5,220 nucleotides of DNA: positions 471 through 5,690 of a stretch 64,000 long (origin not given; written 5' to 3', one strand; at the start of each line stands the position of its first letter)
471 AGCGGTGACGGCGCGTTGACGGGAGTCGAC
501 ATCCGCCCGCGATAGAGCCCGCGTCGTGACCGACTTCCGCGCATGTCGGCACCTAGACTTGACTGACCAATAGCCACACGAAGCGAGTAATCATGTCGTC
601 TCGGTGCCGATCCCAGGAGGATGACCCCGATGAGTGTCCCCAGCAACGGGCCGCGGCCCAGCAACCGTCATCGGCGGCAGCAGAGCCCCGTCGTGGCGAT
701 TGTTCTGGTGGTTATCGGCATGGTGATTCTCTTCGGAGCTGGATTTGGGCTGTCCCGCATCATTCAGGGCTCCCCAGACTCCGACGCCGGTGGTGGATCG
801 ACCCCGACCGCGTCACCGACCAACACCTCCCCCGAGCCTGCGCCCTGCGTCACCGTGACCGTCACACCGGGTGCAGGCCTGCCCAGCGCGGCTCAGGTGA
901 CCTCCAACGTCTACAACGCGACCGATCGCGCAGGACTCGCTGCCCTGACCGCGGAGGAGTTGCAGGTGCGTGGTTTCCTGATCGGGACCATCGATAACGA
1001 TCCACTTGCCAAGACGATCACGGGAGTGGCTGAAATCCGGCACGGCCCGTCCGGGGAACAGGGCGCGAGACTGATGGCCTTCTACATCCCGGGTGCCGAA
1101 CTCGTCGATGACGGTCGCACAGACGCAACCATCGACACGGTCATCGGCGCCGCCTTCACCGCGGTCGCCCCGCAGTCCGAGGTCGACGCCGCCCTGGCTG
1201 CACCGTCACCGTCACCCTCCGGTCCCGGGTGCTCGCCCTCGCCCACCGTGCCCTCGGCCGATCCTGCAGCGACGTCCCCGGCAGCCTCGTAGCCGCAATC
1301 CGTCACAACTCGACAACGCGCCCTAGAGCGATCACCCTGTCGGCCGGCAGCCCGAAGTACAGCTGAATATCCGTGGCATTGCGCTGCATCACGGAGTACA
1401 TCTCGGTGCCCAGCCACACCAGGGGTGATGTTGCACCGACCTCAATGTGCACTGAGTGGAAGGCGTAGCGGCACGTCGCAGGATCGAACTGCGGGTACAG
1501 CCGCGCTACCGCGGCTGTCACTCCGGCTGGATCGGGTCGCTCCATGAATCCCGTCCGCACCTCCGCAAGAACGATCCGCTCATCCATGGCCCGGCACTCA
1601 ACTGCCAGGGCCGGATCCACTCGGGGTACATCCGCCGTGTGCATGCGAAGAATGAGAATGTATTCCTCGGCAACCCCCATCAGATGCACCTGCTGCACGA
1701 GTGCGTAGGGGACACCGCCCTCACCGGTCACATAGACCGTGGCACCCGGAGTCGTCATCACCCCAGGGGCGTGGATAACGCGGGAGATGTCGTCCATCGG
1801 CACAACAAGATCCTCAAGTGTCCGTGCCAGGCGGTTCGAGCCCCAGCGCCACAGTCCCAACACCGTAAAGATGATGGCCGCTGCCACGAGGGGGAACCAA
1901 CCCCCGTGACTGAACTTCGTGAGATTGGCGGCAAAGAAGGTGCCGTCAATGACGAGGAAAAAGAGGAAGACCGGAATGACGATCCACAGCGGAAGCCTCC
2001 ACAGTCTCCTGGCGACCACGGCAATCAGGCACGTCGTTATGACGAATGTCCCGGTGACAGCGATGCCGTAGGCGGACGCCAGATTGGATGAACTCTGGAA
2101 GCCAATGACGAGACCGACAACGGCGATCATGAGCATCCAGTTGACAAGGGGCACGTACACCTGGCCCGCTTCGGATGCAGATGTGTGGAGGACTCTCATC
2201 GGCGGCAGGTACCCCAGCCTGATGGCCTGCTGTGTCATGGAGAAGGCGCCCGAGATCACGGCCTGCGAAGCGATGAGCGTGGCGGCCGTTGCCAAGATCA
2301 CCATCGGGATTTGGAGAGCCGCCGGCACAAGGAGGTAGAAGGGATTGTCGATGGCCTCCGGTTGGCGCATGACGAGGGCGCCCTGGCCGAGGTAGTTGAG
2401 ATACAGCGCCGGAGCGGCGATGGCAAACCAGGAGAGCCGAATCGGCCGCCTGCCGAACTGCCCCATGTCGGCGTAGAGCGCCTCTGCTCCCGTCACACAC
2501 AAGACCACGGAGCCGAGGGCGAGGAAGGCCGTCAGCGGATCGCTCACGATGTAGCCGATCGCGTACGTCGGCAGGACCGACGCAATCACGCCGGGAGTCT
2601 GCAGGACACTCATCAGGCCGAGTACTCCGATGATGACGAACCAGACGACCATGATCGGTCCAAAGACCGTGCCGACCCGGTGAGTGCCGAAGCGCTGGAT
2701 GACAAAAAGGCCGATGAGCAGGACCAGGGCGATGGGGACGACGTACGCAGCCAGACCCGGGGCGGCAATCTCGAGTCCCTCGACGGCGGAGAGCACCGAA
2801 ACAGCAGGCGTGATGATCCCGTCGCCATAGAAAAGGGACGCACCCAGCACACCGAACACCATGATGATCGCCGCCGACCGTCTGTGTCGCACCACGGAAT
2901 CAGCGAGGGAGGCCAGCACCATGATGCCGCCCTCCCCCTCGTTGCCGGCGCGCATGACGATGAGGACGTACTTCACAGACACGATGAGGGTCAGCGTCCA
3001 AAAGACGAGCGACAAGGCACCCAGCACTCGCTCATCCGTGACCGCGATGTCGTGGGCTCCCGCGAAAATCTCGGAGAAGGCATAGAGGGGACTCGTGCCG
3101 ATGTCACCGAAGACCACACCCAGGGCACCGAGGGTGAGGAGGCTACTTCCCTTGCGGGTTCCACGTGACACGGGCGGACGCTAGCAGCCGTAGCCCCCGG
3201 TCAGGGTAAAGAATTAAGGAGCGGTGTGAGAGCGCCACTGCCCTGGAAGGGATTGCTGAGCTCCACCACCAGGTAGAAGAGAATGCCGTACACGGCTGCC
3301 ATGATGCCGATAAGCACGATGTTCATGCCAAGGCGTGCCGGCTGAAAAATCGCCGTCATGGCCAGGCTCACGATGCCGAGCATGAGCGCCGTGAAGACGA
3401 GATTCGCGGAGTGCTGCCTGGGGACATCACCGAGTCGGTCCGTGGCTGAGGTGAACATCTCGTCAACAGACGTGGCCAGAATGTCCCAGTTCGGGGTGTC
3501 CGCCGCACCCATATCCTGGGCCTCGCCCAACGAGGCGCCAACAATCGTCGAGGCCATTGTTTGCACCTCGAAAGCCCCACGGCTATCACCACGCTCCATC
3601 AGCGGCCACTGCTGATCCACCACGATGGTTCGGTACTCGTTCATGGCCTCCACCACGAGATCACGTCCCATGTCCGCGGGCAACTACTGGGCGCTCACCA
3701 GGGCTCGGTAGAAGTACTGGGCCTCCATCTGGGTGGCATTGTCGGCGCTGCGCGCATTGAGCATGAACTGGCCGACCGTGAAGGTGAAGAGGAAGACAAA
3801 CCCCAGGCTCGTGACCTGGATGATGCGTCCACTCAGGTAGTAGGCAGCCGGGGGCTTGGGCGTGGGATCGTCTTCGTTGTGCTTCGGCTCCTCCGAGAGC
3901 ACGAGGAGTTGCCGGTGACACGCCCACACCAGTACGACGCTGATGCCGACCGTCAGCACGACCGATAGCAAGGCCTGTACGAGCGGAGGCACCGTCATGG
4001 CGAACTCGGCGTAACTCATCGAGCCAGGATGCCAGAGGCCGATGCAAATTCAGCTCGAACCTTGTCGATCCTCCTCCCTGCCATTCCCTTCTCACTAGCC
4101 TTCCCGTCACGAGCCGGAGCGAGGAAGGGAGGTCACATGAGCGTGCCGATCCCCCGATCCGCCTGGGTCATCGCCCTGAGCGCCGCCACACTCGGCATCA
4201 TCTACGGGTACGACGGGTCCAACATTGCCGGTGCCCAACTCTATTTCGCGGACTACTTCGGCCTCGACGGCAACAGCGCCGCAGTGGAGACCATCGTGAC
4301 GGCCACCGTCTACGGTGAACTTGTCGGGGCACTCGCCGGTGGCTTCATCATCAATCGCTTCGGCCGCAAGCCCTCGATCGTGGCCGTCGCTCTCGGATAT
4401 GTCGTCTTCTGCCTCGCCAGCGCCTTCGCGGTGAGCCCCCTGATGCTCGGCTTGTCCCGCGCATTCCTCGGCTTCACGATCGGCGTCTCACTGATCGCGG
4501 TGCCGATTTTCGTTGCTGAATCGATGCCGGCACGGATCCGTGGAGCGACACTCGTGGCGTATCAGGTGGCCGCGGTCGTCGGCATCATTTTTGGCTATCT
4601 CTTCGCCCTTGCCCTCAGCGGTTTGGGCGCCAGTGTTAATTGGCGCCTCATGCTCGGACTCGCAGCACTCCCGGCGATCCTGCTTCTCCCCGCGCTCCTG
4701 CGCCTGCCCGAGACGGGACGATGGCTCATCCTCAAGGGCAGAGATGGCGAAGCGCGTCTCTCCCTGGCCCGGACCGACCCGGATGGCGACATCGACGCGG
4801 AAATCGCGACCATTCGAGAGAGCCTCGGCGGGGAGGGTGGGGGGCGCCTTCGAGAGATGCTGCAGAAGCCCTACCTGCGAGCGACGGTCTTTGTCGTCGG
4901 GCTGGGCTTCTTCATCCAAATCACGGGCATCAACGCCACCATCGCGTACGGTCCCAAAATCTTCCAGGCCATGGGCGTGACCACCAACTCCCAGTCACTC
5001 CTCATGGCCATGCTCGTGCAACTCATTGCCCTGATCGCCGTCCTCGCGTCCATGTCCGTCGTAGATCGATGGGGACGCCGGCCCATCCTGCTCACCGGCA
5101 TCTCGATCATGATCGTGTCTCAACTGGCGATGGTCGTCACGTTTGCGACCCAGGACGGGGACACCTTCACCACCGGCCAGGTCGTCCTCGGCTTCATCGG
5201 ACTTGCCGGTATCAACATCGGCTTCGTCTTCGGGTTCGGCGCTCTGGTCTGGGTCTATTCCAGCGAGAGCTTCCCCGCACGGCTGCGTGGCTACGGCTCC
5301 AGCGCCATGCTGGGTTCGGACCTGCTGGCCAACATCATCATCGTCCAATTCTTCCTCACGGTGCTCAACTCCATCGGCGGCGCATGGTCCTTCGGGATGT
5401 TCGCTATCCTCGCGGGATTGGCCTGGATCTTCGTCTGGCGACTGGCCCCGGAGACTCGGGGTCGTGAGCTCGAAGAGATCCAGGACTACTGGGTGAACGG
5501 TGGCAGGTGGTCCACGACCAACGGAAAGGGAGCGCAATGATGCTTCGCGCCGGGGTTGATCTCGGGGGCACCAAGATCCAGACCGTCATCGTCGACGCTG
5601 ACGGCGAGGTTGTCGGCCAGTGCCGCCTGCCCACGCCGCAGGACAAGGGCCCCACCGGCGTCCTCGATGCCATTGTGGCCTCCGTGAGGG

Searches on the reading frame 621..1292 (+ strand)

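Call 45: search_protein_families(library=pfam, proteins=[window:621-1292:+], max_evalue=0.00001)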
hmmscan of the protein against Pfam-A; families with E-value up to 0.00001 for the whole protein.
window:621-1292:+ (223 aa): 1 family
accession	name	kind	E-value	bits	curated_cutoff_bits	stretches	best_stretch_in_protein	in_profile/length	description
PF13399.11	LytR_C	-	8.9e-12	46.2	22.2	1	93-179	2-86/86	LytR cell envelope-related transcriptional attenuator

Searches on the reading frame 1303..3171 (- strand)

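Call 45: search_protein_families(library=pfam, proteins=[window:1303-3171:-], max_evalue=0.00001)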
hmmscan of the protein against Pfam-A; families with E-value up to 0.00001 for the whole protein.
window:1303-3171:- (622 aa): 2 families
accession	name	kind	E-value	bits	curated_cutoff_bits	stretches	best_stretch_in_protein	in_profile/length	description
PF02705.21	K_trans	-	4.9e-189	628.9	24.8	1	12-462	1-451/454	K+ potassium transporter integral membrane domain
PF22776.1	K_trans_C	-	1e-19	71.3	24.8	1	475-622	1-151/151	K+ potassium transporter C-terminal domain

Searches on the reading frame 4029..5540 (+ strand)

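Call 45: search_protein_families(library=pfam, proteins=[window:4029-5540:+], max_evalue=0.00001)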
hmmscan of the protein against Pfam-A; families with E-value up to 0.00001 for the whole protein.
window:4029-5540:+ (503 aa): 2 families
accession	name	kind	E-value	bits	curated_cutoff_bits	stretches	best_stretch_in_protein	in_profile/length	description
PF00083.30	Sugar_tr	-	3.2e-88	297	22.3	1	49-488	2-452/452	Sugar (and other) transporter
PF07690.21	MFS_1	-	3.9e-29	102.1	33.4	1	55-428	4-336/347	Major Facilitator Superfamily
